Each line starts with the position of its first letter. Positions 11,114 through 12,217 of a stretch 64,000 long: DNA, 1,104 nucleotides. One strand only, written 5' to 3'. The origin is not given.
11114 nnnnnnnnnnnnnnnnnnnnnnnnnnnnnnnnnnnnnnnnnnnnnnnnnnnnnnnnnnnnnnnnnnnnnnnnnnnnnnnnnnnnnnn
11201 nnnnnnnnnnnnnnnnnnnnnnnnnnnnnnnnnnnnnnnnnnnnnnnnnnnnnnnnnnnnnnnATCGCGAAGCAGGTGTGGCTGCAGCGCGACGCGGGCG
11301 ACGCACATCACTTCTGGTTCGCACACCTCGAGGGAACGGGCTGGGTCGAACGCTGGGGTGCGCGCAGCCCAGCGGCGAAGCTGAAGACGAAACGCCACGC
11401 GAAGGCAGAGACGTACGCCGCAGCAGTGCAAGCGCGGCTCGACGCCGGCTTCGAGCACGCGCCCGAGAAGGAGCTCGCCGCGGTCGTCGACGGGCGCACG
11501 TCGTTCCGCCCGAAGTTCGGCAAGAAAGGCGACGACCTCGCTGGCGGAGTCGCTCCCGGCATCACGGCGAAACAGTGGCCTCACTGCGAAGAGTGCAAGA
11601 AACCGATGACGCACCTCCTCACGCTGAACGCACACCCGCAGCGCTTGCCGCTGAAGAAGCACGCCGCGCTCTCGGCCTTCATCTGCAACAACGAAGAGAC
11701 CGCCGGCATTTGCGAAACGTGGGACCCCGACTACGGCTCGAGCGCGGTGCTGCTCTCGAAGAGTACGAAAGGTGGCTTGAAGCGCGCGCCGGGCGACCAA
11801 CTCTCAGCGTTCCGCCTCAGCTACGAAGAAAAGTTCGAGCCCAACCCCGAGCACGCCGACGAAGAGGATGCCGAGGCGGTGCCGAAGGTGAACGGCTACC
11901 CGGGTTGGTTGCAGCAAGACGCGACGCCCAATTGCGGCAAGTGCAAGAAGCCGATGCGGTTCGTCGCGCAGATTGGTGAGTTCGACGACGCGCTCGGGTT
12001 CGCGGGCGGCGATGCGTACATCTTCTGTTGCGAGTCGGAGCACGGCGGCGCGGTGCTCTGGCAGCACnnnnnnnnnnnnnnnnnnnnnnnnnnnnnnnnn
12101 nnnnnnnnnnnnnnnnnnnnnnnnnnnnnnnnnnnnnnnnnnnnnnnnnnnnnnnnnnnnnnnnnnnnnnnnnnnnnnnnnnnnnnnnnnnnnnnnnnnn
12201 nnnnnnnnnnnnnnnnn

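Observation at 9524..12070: Unusual Kelch-repeat + WGR + DUF1963 fusion protein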

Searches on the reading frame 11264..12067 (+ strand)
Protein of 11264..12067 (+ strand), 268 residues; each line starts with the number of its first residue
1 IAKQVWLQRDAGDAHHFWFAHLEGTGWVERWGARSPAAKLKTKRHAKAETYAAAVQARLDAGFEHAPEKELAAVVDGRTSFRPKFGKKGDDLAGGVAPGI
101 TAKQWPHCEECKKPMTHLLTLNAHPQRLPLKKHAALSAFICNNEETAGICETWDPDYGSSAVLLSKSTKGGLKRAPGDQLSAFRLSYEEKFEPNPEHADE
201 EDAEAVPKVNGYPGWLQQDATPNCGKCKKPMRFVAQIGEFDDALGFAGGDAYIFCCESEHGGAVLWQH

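Call 11: search_solved_structures(query=A2, max_evalue=10, show_alignments=3)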
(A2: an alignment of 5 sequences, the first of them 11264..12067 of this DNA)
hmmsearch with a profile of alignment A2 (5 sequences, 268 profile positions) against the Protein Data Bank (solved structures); distinct sequences matched with E-value up to 10: 0.

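Call 21: search_protein_representatives(alignment_id=A2)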
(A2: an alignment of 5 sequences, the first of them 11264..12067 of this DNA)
Query: 5 sequences, 268 profile positions. Proteins with E-value up to 0.001 (for the whole library): 1538; up to 1e-10: 373; up to 1e-30: 47. The best 150 are listed.
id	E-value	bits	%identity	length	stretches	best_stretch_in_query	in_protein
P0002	2.7e-147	506.7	-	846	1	1-268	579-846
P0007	4.2e-104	365.1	-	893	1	2-268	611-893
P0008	8.6e-95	334.6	-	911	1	2-268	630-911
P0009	1.3e-91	324.1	-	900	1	3-268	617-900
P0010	4.9e-88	312.4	-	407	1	2-267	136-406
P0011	2.0e-86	307.1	-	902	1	2-267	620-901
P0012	2.9e-84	300.0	-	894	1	1-268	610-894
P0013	3.6e-84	299.7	-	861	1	1-268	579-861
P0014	2.6e-81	290.3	-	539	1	4-267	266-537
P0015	1.7e-79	284.4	-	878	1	1-267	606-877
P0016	4.5e-79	283.0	-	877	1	1-267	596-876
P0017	1.9e-76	274.4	-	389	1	2-267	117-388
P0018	1.2e-71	258.7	-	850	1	6-267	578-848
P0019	4.5e-71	256.8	-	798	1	61-268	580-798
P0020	8.5e-70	252.6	-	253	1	43-267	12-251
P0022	2.8e-66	241.1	-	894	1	2-268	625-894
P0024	1.3e-64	235.6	-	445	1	6-267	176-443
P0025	7.1e-63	229.9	-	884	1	7-267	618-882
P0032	2.9e-57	211.5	-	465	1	7-267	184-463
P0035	4.2e-53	197.8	-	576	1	19-268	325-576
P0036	2.4e-52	195.4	-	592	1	1-267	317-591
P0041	3.2e-45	172.0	-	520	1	6-267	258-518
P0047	1.4e-35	140.4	-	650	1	8-267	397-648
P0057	1.9e-29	120.3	-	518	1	13-267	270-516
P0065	2.8e-26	109.9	-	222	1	92-267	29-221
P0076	2.9e-24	103.3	-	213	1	89-268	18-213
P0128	1.3e-19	88.0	-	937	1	4-267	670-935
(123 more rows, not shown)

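Call 27: search_protein_families(library=pfam, proteins=[P0007, P0008, P0009, P0011, P0012, P0013, P0015, P0016, P0022, P0025], max_evalue=0.01)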
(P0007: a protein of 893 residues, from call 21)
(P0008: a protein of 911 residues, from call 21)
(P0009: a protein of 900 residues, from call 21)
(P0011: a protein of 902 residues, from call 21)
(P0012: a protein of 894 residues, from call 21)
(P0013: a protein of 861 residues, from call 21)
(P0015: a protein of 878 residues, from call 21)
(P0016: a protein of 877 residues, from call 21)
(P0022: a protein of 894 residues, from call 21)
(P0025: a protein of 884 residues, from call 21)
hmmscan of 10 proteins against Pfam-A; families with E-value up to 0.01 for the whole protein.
P0007 (893 aa): 1 family
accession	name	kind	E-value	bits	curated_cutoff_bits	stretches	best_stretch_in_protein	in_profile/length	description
PF05406.20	WGR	-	3e-10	40.5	22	1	619-681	8-77/79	WGR domain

P0008 (911 aa): 2 families
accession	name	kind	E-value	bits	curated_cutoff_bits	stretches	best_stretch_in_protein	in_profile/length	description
PF05406.20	WGR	-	0.00097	19.6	22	1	644-700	16-77/79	WGR domain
PF24681.1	Kelch_KLHDC2_KLHL20_DRC7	-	0.0064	16.2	50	0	420-501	58-142/221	KLHDC2/KLHL20/DRC7 Kelch-repeats domain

P0009 (900 aa): 2 families
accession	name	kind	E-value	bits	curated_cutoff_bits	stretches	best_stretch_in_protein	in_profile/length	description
PF05406.20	WGR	-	3.6e-10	40.3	22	1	624-685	8-76/79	WGR domain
PF24681.1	Kelch_KLHDC2_KLHL20_DRC7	-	0.0092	15.7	50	0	405-468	113-175/221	KLHDC2/KLHL20/DRC7 Kelch-repeats domain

P0011 (902 aa): 1 family
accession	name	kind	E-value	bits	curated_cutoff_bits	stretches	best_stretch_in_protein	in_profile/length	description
PF05406.20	WGR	-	0.001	19.5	22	1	624-690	4-77/79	WGR domain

P0012 (894 aa): 2 families
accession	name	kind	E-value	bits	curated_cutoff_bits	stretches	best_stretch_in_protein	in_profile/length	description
PF05406.20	WGR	-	6.3e-07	29.9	22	1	616-681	5-77/79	WGR domain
PF24681.1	Kelch_KLHDC2_KLHL20_DRC7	-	3.8e-06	26.8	50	1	396-502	91-197/221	KLHDC2/KLHL20/DRC7 Kelch-repeats domain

P0013 (861 aa): 3 families
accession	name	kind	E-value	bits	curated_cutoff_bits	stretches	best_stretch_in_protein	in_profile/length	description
PF05406.20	WGR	-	7.6e-10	39.2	22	1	585-650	5-77/79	WGR domain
PF24681.1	Kelch_KLHDC2_KLHL20_DRC7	-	1.5e-05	24.8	50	1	349-484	15-152/221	KLHDC2/KLHL20/DRC7 Kelch-repeats domain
PF13418.12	Kelch_4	-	0.00017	21.9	21.6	0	356-376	26-46/49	Galactose oxidase, central domain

P0015 (878 aa): 2 families
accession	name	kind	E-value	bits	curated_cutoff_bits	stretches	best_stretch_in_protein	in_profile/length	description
PF05406.20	WGR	-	1.1e-07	32.3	22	1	610-677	3-77/79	WGR domain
PF24681.1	Kelch_KLHDC2_KLHL20_DRC7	-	3.1e-05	23.8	50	1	406-491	112-197/221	KLHDC2/KLHL20/DRC7 Kelch-repeats domain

P0016 (877 aa): 1 family
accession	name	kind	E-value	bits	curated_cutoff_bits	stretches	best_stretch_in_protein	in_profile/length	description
PF13418.12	Kelch_4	-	7e-05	23.1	21.6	1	393-442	1-48/49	Galactose oxidase, central domain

P0022 (894 aa): 2 families
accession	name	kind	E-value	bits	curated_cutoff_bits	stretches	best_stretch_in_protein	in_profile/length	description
PF05406.20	WGR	-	1.9e-08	34.7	22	1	634-692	11-74/79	WGR domain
PF24681.1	Kelch_KLHDC2_KLHL20_DRC7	-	0.00094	19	50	1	389-492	91-193/221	KLHDC2/KLHL20/DRC7 Kelch-repeats domain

P0025 (884 aa): 1 family
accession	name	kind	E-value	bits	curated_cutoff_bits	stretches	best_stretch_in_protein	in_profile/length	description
PF05406.20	WGR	-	7e-12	45.7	22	1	616-683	3-77/79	WGR domain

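Call 38: predict_structure(alignment_id=A5)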
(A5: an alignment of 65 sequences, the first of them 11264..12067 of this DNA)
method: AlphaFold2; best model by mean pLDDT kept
length: 268 residues; sequences in the alignment: 65
mean_pLDDT: 95.2   pTM: 0.88
mean pLDDT of the five models: 95.2, 95.0, 94.9, 94.8, 94.8
residues with pLDDT >= 90: 239; 70-90: 27; 50-70: 2; < 50: 0
segments of 3 or more residues with pLDDT < 50: none
pLDDT, mean of each block of 10 residues (from residue 1): 97 94 98 91 98 98 97 95 98 98 97 96 98 98 79 92 98 96 98 88 96 97 98 97 88 98 96
secondary structure, 60 per line:
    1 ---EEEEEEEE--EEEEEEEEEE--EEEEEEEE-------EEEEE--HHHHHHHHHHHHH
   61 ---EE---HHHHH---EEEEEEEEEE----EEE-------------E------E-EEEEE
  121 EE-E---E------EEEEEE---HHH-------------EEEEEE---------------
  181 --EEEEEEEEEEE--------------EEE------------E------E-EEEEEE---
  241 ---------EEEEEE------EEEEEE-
elements in order: E4-11 E14-23 E26-33 E41-45 H48-60 H69-73 E77-86 E91-93 E116-122 E135-140 E160-165 E183-193 E208-210 E232-237 E250-255 E262-267

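Call 42: fold_search(model_id=the predicted structure, library=pdb)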
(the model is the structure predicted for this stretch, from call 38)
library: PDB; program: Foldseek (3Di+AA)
matches with E <= 10: 345; with E <= 0.001: 1
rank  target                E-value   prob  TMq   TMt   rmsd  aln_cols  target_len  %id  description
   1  1pv5                  6.1e-05  1.00  0.47  0.49   7.3       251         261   15  Structure of Protein of Unknown Function YwqG from Bacillus subtilis (released 2004-01-20)
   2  6in9_A                2.4e-02  0.15  0.13  0.13  23.0       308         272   11  Crystal structure of MucB in complex with MucA(peri) (released 2019-07-24)
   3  2ra8                  5.1e-02  1.00  0.22  0.17   3.0        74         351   19  Crystal structure of the Q64V53_BACFR protein from Bacteroides fragilis. Northeast Structural Genomics Consortium target (released 2007-09-25)
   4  8cht_B                2.4e-01  0.28  0.16  0.28  23.8       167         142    8  Crystal structure of human PURA (fragment Glu57-Glu212, PUR repeat I and II) (released 2024-02-21)
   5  8zuz_A                4.0e-01  0.05  0.09  0.06  14.2       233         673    9  Structure of G131R-hPCC BCCP-BC Conformation (released 2025-11-19)
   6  4onz                  4.9e-01  0.06  0.15  0.13  20.5       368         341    9  Crystal structure of a putative glycoside hydrolase (BACOVA_02161) from Bacteroides ovatus ATCC 8483 at 1.85 A resolutio (released 2014-02-26)
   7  6jq9_B                4.9e-01  0.02  0.11  0.07  22.4       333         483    8  Crystal structure of a lyase from Alteromonas sp. (released 2020-04-01)
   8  7phv_A                5.2e-01  0.06  0.15  0.14  21.0       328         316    7  PfCyRPA bound to monoclonal antibody Cy.007 Fab fragment (released 2022-02-09)
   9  8cht_C                5.7e-01  0.14  0.15  0.25  22.8       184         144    6  Crystal structure of human PURA (fragment Glu57-Glu212, PUR repeat I and II) (released 2024-02-21)
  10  6obt                  6.6e-01  0.02  0.10  0.10  25.0       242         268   10  Structural insights into dehydratase substrate selection for the borrelidin and fluvirucin polyketide synthases (released 2019-06-05)
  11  5frq_D                6.6e-01  0.02  0.10  0.08  23.1       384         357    8  Crystal Structure of Helicobacter pylori beta clamp bound to DNA ligase peptide (released 2016-08-17)
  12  5wce_A                7.0e-01  0.03  0.09  0.08  18.2       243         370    9  Caulobacter crescentus pol III beta (released 2017-07-26)
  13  7ybu_A                7.0e-01  0.03  0.09  0.05  15.5       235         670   11  Human propionyl-coenzyme A carboxylase (released 2023-07-05)
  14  5ezo_A                7.3e-01  0.03  0.12  0.11  23.6       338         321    7  Crystal Structure of PfCyRPA in complex with an invasion-inhibitory antibody Fab. (released 2017-01-11)
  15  8cht_A                7.7e-01  0.15  0.16  0.27  24.8       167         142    7  Crystal structure of human PURA (fragment Glu57-Glu212, PUR repeat I and II) (released 2024-02-21)
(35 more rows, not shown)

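Call 44: search_protein_families(library=padloc, proteins=[P0007, P0013, P0025, P0065, P0076], max_evalue=0.01)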
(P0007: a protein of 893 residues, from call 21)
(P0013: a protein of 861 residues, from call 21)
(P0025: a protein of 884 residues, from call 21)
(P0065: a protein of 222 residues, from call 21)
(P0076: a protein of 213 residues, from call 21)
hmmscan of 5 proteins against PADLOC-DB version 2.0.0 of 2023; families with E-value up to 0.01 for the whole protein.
P0007 (893 aa): 1 family
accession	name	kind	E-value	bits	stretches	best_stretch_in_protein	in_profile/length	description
PDLC02973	WGR_XIII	-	0.0019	14.7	1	638-686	36-84/973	-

P0013 (861 aa): 0 families

P0025 (884 aa): 1 family
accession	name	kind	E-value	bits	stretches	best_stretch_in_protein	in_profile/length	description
PDLC02973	WGR_XIII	-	0.00031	17.3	1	637-683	33-81/973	-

P0065 (222 aa): 0 families

P0076 (213 aa): 0 families

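Call 48: search_protein_families(library=pfam, proteins=[P0010, P0014, P0024, P0032, P0035, P0036, P0041, P0047, P0057, P0128], max_evalue=0.001)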
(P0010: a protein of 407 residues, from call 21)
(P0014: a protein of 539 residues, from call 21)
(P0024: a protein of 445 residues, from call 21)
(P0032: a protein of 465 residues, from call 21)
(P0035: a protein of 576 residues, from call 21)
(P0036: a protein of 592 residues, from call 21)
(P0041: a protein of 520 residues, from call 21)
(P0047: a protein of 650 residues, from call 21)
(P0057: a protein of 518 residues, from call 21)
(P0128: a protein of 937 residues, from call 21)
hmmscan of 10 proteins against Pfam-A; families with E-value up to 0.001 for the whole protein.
P0010 (407 aa): 0 families

P0014 (539 aa): 3 families
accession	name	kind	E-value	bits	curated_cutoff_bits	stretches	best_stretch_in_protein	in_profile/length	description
PF05406.20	WGR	-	9.3e-15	54.9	22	1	272-335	8-78/79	WGR domain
PF24681.1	Kelch_KLHDC2_KLHL20_DRC7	-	8.1e-07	29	50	1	58-145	113-199/221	KLHDC2/KLHL20/DRC7 Kelch-repeats domain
PF13415.12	Kelch_3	-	0.0001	22.8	22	0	20-44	22-42/48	Galactose oxidase, central domain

P0024 (445 aa): 1 family
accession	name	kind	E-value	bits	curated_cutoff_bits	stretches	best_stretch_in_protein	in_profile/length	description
PF05406.20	WGR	-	1.5e-13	51.1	22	1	175-243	3-77/79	WGR domain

P0032 (465 aa): 1 family
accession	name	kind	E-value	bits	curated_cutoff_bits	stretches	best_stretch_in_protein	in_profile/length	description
PF05406.20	WGR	-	5.6e-09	36.4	22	1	182-242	3-70/79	WGR domain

P0035 (576 aa): 10 families
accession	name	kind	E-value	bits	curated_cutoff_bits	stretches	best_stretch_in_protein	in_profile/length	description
PF25173.1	Beta-prop_WDR3_1st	-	1.5e-08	35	154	1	132-300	1-149/184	WDR3 first beta-propeller domain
PF25174.1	Beta-prop_THOC3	-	1.7e-07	30.9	305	1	187-302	103-209/272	THOC3 beta-propeller domain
PF24814.1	WD40_Prp19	-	7e-07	29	320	1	247-349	32-132/281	Prp19 WD40 domain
PF25168.1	Beta-prop_WDR36-Utp21_2nd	-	4.2e-06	26.7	84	1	247-306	223-282/335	WDR36/Utp21 second beta-propeller domain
PF00400.38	WD40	-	8.3e-06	26.6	27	1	256-291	3-38/39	WD domain, G-beta repeat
PF23414.1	Beta-prop_EML_2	-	1.2e-05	25.3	90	1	181-313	8-129/266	Echinoderm microtubule-associated protein second beta-propeller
PF23393.2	Beta-prop_WDR90_POC16_2nd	-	0.00035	20.3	60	0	277-344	7-72/291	WDR90/POC16, second beta-propeller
PF24817.1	WD40_WDHD1_1st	-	0.00038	20.2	109.9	0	164-304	37-168/291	WDHD1 first WD40 domain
PF25175.1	Beta-prop_WDR5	-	0.0007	19.4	250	0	246-305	76-263/296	WDR5 beta-propeller domain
PF20426.4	NBCH_WD40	-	0.00093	18.6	50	0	245-302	105-162/350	Neurobeachin beta propeller domain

P0036 (592 aa): 2 families
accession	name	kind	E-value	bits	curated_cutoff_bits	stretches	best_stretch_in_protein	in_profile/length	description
PF05406.20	WGR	-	7.6e-13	48.8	22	1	321-388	3-77/79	WGR domain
PF24681.1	Kelch_KLHDC2_KLHL20_DRC7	-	5.5e-08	32.8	50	1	86-202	96-206/221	KLHDC2/KLHL20/DRC7 Kelch-repeats domain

P0041 (520 aa): 2 families
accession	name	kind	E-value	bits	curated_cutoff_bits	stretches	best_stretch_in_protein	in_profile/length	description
PF05406.20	WGR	-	1.2e-08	35.4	22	1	264-324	12-77/79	WGR domain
PF09234.15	DUF1963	-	0.00023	22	23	1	454-509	143-200/216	Domain of unknown function (DUF1963)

P0047 (650 aa): 1 family
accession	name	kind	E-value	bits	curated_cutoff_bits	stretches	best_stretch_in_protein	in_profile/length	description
PF05406.20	WGR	-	8.2e-11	42.3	22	1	397-459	9-76/79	WGR domain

P0057 (518 aa): 1 family
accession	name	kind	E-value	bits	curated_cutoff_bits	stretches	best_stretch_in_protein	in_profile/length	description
PF09234.15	DUF1963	-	0.00048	21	23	1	441-501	135-194/216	Domain of unknown function (DUF1963)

P0128 (937 aa): 1 family
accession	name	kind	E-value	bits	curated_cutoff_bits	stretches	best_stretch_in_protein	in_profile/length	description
PF05406.20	WGR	-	1.1e-10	41.9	22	1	671-738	3-77/79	WGR domain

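Call 57: list_cluster_members(proteins=[P0007, P0008, P0009, P0012, P0013, P0015, P0025, P0036, P0065, P0076])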
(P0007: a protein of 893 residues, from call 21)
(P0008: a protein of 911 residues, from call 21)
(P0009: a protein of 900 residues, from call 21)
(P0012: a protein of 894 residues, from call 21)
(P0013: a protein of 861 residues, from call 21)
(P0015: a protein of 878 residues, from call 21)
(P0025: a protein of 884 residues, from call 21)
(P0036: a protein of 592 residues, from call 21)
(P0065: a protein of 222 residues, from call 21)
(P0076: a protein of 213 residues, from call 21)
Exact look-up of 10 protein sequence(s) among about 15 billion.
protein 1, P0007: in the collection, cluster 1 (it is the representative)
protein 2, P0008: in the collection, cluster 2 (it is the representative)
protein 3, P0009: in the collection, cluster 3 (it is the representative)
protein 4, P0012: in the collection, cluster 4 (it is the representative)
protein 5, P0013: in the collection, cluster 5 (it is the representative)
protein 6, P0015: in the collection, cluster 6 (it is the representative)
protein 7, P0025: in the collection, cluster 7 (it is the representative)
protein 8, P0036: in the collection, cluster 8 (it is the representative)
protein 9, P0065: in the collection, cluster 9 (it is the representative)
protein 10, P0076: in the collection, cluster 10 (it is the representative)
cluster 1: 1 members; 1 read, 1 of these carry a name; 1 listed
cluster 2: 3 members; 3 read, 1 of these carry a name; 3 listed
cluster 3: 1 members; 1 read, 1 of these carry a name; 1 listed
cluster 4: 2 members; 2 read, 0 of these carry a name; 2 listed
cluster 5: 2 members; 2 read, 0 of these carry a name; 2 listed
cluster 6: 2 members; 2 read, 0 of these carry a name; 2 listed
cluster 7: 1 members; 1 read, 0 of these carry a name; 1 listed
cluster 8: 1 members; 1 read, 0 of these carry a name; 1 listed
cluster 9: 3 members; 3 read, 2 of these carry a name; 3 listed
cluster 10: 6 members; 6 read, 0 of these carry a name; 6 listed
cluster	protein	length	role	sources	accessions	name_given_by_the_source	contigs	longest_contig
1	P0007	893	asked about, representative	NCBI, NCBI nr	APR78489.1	Hypothetical protein A7982_03836 [Minicystis rosea]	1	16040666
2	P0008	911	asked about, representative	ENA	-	-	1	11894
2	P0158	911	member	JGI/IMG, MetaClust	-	\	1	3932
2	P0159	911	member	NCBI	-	-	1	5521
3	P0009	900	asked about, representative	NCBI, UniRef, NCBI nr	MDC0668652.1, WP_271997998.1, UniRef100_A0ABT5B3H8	WGR domain-containing protein [Nannocystis radixulma] | WGR domain-containing protein n=1 Tax=Nannocystis radixulma TaxID=2995305 ...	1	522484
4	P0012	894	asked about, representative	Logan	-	-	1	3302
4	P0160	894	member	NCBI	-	-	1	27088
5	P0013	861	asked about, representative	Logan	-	-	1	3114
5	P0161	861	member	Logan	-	-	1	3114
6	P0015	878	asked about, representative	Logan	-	-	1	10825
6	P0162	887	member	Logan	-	-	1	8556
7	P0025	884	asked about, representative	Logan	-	-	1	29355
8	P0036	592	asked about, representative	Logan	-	-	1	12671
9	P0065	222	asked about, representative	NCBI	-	-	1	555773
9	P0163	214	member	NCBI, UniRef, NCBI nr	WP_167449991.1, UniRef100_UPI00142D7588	DUF1963 domain-containing protein [Streptomyces hyaluromycini] | DUF1963 domain-containing protein n=1 Tax=Streptomyces hyaluromycini TaxID=1377993 ...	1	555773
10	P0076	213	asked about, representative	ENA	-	-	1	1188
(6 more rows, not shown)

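Call 63: find_encoding_contigs(protein=P0009, flank=6000, max_places=2)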
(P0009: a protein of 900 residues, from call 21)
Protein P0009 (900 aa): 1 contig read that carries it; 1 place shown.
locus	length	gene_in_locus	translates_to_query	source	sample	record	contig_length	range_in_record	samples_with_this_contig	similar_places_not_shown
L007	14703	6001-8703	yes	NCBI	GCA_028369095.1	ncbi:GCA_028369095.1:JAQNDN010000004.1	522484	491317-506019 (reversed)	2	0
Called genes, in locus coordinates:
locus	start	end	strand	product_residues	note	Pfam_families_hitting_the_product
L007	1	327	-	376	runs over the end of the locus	PF01139:RtcB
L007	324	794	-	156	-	PF02033:RBFA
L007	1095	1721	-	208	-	-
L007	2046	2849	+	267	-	-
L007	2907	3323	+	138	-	PF02566:OsmC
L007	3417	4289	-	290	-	PF02679:ComA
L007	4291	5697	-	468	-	PF03972:MmgE_PrpD_N, PF19305:MmgE_PrpD_C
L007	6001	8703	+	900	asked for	PF05406:WGR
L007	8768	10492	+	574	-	-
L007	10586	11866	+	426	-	PF00009:GTP_EFTU, PF03144:GTP_EFTU_D2 (weak), PF03143:GTP_EFTU_D3 (weak)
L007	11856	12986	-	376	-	PF00578:AhpC-TSA, PF08534:Redoxin, PF13098:Thioredoxin_2 (faint), PF00085:Thioredoxin (weak), PF13905:Thioredoxin_8, PF08534:Redoxin, PF00578:AhpC-TSA (weak)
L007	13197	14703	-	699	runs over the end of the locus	PF00106:adh_short, PF13561:adh_short_C2 (faint)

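Call 64: find_encoding_contigs(protein=P0065, flank=6000, max_places=3)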
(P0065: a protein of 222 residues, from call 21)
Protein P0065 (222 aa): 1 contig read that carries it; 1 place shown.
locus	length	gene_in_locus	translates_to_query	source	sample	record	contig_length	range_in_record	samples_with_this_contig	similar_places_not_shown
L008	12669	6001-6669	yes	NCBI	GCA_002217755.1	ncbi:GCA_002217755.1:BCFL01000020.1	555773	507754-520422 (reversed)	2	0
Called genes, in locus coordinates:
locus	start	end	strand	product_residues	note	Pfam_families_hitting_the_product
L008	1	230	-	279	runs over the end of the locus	PF13340:DUF4096, PF01609:DDE_Tnp_1, PF13586:DDE_Tnp_1_2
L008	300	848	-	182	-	PF13384:HTH_23 (weak), PF13551:HTH_29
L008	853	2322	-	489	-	PF00078:RVT_1, PF08388:GIIM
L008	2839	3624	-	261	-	PF01610:DDE_Tnp_ISL3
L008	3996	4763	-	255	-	PF00106:adh_short, PF08659:KR, PF13561:adh_short_C2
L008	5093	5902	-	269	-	PF13359:DDE_Tnp_4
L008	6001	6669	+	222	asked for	PF09234:DUF1963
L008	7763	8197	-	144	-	-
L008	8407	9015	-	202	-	PF01381:HTH_3, PF12844:HTH_19 (weak), PF13413:HTH_25 (weak), PF13443:HTH_26, PF13560:HTH_31, PF09339:HTH_IclR (faint), PF07883:Cupin_2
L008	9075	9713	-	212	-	PF03848:TehB (weak), PF05724:TPMT, PF13489:Methyltransf_23, PF05175:MTS, PF08241:Methyltransf_11, PF08242:Methyltransf_12, PF13649:Methyltransf_25, PF13847:Methyltransf_31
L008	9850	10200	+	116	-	-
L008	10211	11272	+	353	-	PF00890:FAD_binding_2 (weak), PF01266:DAO (weak), PF03486:HI0933_like (faint), PF05834:Lycopene_cycl (faint), PF07992:Pyr_redox_2, PF13738:Pyr_redox_3 (faint)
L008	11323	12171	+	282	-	PF00440:TetR_N, PF21597:TetR_C_43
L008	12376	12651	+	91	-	-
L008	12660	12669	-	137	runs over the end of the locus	PF01609:DDE_Tnp_1 (weak), PF13359:DDE_Tnp_4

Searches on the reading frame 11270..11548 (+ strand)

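Call 5: search_protein_families(library=pfam, proteins=[window:11270-11548:+], max_evalue=10)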
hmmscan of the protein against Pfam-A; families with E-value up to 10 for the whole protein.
seq(93 aa): 1 family
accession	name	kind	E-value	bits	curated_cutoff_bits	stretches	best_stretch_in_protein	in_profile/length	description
PF20172.3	DUF6538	-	0.068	13.3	27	1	38-63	32-57/60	Domain of unknown function (DUF6538)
